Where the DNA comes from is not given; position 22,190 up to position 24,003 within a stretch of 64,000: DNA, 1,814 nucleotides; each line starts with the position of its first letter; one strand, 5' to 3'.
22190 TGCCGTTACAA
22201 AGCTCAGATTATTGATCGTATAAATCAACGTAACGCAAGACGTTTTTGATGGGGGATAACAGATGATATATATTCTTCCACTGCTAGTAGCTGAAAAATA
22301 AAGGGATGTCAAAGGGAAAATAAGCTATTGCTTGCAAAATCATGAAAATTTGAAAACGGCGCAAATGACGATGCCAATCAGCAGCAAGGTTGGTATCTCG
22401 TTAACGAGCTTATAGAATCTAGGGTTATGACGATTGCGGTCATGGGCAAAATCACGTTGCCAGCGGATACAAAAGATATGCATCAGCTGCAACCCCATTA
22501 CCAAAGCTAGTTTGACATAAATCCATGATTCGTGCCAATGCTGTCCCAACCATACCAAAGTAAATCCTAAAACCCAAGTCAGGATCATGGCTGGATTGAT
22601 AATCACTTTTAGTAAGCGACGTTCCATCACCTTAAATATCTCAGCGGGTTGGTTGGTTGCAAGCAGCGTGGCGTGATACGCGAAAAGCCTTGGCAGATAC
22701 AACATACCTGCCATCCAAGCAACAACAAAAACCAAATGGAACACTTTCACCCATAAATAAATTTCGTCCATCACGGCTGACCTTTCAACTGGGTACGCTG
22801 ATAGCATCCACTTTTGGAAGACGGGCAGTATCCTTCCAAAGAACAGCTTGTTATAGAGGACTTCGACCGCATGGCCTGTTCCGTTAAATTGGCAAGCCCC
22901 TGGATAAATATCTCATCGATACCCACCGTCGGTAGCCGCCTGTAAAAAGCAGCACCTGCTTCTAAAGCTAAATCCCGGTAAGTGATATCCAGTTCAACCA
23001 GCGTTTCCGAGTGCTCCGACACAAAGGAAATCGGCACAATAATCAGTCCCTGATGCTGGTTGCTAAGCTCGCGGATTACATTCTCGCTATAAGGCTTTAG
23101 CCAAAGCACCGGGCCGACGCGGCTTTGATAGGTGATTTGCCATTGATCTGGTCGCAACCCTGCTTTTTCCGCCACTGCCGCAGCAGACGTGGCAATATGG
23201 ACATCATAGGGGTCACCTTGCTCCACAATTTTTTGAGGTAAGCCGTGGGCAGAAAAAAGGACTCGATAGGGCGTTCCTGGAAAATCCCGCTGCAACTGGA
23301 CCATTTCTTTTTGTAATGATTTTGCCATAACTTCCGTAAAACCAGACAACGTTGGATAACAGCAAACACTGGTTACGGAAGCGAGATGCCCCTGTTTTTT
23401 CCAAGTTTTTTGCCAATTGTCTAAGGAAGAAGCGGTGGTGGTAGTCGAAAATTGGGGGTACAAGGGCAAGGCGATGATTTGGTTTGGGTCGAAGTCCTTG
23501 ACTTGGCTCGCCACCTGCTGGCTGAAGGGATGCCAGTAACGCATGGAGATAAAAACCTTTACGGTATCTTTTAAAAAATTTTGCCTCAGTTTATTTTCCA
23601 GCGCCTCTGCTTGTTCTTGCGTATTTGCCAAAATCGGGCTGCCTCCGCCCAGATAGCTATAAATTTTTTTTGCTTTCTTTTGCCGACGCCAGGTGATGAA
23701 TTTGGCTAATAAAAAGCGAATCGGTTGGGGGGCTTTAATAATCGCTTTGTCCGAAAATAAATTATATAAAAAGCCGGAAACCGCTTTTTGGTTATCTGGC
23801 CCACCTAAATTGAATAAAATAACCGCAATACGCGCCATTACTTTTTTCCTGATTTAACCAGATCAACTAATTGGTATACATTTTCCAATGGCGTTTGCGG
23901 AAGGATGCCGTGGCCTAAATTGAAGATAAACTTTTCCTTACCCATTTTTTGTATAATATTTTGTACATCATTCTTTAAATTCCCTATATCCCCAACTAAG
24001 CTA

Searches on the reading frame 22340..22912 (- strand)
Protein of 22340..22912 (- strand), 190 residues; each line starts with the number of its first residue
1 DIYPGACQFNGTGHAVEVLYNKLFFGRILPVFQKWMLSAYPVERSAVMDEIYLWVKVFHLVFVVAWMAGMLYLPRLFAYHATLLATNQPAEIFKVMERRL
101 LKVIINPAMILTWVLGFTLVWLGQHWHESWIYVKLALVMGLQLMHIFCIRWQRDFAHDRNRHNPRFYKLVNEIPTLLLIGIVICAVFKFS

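Call 24: search_protein_families(library=pfam, proteins=[window:22340-22912:-], max_evalue=0.001)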
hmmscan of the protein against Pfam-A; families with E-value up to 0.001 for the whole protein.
window:22340-22912:- (190 aa): 1 family
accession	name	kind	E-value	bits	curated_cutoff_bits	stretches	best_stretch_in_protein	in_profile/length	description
PF03653.18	UPF0093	-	3.2e-50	170.7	34.2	1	48-188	1-144/146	Uncharacterised protein family (UPF0093)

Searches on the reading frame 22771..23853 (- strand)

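Call 24: search_protein_families(library=pfam, proteins=[window:22771-23853:-], max_evalue=0.001)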
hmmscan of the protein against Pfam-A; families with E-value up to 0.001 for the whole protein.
window:22771-23853:- (360 aa): 1 family
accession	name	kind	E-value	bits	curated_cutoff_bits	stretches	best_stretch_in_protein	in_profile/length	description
PF00762.24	Ferrochelatase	-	9.5e-103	343.9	27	1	9-327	2-316/317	Ferrochelatase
